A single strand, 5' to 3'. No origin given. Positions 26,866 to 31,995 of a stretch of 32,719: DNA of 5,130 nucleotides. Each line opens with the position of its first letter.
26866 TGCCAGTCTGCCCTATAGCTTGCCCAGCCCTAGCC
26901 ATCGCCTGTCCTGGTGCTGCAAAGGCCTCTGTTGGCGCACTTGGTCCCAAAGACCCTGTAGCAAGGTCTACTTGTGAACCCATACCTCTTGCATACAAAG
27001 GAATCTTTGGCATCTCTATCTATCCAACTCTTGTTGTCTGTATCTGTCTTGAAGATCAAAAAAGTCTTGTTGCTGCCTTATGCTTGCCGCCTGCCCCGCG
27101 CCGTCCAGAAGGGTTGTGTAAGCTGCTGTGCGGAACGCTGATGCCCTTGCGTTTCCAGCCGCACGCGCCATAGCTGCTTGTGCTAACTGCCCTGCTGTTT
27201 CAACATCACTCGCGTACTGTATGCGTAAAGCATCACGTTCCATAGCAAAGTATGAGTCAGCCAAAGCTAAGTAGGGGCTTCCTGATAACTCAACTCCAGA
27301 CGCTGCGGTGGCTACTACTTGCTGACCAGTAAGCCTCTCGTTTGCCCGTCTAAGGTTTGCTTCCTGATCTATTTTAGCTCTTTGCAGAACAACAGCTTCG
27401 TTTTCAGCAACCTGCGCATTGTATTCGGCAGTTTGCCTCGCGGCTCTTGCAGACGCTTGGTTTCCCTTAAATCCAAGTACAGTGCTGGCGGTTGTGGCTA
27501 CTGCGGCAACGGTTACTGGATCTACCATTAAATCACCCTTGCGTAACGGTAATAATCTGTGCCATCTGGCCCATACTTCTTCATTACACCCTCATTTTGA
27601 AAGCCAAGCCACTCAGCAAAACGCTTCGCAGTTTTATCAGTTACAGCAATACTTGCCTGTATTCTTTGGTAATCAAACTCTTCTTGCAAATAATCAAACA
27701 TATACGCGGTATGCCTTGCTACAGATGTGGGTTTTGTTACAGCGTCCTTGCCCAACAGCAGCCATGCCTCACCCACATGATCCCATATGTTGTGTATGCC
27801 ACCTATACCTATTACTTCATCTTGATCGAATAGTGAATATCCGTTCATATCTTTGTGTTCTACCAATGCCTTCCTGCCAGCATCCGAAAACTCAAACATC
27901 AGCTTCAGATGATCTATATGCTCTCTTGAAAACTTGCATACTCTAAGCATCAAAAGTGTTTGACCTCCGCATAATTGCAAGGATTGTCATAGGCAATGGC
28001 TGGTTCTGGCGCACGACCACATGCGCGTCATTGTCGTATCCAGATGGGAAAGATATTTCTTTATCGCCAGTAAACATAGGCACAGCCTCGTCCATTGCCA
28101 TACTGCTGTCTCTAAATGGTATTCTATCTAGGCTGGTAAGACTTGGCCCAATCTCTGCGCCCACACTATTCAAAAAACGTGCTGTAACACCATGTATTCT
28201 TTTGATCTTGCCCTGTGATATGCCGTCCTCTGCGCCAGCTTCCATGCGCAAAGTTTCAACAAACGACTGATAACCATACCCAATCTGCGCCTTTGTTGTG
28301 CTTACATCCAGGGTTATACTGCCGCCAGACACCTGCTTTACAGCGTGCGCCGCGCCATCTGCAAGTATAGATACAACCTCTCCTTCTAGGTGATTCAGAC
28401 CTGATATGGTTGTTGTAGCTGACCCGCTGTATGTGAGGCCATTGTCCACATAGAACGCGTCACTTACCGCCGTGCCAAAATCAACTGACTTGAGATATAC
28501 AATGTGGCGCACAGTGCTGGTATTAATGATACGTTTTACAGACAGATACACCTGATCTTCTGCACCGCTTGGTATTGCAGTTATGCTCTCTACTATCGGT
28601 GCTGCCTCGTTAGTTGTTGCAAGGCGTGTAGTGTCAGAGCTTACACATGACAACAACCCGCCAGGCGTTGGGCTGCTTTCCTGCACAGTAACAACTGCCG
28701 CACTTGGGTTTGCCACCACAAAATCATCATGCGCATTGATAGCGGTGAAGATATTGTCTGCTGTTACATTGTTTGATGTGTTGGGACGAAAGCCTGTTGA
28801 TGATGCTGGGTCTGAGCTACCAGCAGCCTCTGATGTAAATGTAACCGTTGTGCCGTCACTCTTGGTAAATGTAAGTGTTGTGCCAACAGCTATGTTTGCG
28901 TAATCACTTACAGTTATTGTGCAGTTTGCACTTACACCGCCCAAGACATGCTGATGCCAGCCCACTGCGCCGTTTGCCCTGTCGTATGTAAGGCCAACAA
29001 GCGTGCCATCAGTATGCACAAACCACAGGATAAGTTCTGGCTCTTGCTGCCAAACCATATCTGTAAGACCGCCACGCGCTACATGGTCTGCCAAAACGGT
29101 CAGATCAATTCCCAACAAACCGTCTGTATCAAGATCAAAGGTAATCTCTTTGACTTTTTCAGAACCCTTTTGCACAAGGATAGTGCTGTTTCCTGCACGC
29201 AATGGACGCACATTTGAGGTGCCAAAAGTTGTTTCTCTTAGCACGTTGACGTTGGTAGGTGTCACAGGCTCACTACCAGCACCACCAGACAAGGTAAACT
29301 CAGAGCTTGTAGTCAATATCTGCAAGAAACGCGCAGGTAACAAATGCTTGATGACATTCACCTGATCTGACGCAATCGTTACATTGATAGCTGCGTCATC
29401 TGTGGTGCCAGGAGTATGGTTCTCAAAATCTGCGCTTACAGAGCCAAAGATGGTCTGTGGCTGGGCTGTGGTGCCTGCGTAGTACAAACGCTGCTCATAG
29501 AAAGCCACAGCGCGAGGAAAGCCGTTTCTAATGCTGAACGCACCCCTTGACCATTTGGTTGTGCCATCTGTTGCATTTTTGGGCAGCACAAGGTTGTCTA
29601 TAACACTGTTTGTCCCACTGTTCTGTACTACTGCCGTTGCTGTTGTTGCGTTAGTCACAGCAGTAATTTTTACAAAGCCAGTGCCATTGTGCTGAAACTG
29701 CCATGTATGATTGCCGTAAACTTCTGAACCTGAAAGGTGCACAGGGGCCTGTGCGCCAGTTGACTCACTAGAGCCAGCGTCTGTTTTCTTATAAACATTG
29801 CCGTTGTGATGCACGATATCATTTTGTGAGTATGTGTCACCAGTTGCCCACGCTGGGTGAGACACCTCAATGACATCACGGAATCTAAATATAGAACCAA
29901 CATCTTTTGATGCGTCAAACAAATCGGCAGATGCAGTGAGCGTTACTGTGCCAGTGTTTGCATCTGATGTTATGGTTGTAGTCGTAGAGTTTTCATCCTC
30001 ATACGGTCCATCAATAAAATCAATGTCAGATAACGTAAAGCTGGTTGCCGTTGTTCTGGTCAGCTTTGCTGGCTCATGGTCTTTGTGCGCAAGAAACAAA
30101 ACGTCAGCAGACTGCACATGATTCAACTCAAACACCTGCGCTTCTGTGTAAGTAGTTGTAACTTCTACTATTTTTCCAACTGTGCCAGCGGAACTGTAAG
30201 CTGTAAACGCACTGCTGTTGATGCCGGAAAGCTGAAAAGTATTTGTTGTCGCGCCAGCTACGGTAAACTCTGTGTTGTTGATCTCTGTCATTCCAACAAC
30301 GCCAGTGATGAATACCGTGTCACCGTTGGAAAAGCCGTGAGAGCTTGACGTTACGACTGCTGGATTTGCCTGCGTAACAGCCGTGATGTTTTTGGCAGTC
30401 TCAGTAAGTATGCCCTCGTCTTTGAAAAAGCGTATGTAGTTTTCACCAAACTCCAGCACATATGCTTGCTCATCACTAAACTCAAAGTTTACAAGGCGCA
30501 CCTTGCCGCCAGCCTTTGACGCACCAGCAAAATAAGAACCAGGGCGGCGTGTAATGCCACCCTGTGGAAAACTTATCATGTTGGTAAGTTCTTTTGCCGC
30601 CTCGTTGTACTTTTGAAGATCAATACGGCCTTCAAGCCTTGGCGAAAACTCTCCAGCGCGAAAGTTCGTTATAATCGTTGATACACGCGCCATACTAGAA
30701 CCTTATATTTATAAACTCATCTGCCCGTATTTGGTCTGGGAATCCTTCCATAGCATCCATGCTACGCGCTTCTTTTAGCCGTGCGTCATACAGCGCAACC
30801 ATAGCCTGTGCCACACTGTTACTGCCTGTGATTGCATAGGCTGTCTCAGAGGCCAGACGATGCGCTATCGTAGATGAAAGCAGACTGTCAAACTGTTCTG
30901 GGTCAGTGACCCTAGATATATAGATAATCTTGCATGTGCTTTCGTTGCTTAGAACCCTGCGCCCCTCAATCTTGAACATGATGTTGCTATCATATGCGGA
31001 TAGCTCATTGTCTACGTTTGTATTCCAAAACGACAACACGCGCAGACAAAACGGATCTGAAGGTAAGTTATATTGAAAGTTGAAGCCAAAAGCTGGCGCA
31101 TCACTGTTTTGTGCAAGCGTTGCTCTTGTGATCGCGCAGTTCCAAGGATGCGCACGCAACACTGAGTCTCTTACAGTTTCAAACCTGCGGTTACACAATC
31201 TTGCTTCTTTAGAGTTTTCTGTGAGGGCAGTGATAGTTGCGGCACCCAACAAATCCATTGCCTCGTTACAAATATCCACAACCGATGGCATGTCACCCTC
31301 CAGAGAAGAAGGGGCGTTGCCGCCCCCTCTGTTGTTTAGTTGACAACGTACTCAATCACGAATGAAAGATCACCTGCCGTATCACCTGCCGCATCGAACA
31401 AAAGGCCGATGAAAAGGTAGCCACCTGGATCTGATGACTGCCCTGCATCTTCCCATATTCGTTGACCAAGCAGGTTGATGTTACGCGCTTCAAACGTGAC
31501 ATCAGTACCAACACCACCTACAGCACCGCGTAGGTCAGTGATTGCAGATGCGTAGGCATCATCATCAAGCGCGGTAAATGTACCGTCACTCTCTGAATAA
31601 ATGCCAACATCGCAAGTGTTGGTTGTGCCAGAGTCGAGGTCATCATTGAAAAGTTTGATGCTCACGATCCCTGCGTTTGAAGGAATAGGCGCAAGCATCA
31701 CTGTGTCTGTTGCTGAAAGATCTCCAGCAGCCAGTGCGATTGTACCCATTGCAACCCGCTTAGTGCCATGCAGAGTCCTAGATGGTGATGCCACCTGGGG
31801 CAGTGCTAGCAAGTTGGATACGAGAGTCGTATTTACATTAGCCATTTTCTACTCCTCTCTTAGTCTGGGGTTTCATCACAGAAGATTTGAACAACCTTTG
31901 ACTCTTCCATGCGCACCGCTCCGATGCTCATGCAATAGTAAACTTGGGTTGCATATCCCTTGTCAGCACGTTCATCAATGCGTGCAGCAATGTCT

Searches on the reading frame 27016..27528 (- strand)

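Call 90: search_protein_families(library=phrogs, proteins=[window:27016-27528:-], max_evalue=0.001)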
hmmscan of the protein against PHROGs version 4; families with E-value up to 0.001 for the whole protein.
window:27016-27528:- (170 aa): 1 family
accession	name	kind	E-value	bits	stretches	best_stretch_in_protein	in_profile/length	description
phrog_418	-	head and packaging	3.1e-16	60.9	1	1-149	1-151/166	internal virion protein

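Call 91: search_protein_families(library=pfam, proteins=[window:27016-27528:-], max_evalue=0.01)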
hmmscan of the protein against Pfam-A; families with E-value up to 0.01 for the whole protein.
window:27016-27528:- (170 aa): 1 family
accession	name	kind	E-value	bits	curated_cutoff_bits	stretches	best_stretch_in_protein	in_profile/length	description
PF24072.1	T7_gp14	-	0.0023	18.3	27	1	1-149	1-163/187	T7 virus internal virion protein gp14 family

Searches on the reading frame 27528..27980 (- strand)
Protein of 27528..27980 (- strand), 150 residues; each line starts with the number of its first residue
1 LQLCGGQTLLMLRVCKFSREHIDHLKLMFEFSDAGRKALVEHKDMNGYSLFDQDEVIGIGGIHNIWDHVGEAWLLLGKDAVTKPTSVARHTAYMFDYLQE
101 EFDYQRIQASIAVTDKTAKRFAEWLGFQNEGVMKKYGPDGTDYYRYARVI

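Call 90: search_protein_families(library=phrogs, proteins=[window:27528-27980:-], max_evalue=0.001)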
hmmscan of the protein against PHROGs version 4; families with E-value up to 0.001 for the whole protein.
window:27528-27980:- (150 aa): 3 families
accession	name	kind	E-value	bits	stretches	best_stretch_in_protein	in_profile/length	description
phrog_4177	-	unknown function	1e-25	91.4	1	36-149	31-142/143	-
phrog_308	-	head and packaging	3.3e-11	44.6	1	39-148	44-148/151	internal virion protein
phrog_4470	-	moron, auxiliary metabolic gene and host takeover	2.2e-06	28.7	1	93-143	73-122/146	acyl-CoA N-acyltransferase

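Call 91: search_protein_families(library=pfam, proteins=[window:27528-27980:-], max_evalue=0.01)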
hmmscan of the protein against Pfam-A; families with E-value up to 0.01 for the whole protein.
window:27528-27980:- (150 aa): 2 families
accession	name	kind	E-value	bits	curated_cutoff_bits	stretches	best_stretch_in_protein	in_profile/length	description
PF13420.13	Acetyltransf_4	-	8.8e-08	32.8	24.3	1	46-144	50-151/155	Acetyltransferase (GNAT) domain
PF13302.13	Acetyltransf_3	-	0.0041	18.3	25.4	1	43-128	52-138/138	Acetyltransferase (GNAT) domain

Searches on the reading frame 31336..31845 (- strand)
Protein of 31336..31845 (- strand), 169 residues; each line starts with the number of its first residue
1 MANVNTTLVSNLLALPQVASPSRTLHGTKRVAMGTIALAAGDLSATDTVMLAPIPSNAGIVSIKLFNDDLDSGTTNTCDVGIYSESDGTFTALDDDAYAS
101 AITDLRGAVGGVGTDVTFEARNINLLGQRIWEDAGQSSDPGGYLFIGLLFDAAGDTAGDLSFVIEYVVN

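Call 90: search_protein_families(library=phrogs, proteins=[window:31336-31845:-], max_evalue=0.001)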
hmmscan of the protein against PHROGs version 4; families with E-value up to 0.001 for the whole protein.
window:31336-31845:- (169 aa): 1 family
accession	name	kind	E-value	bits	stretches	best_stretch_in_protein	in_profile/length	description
phrog_8455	-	head and packaging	4.9e-06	27.3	1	27-91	22-84/152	virion structural protein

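Call 91: search_protein_families(library=pfam, proteins=[window:31336-31845:-], max_evalue=0.01)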
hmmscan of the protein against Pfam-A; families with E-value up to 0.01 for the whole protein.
window:31336-31845:- (169 aa): 0 families
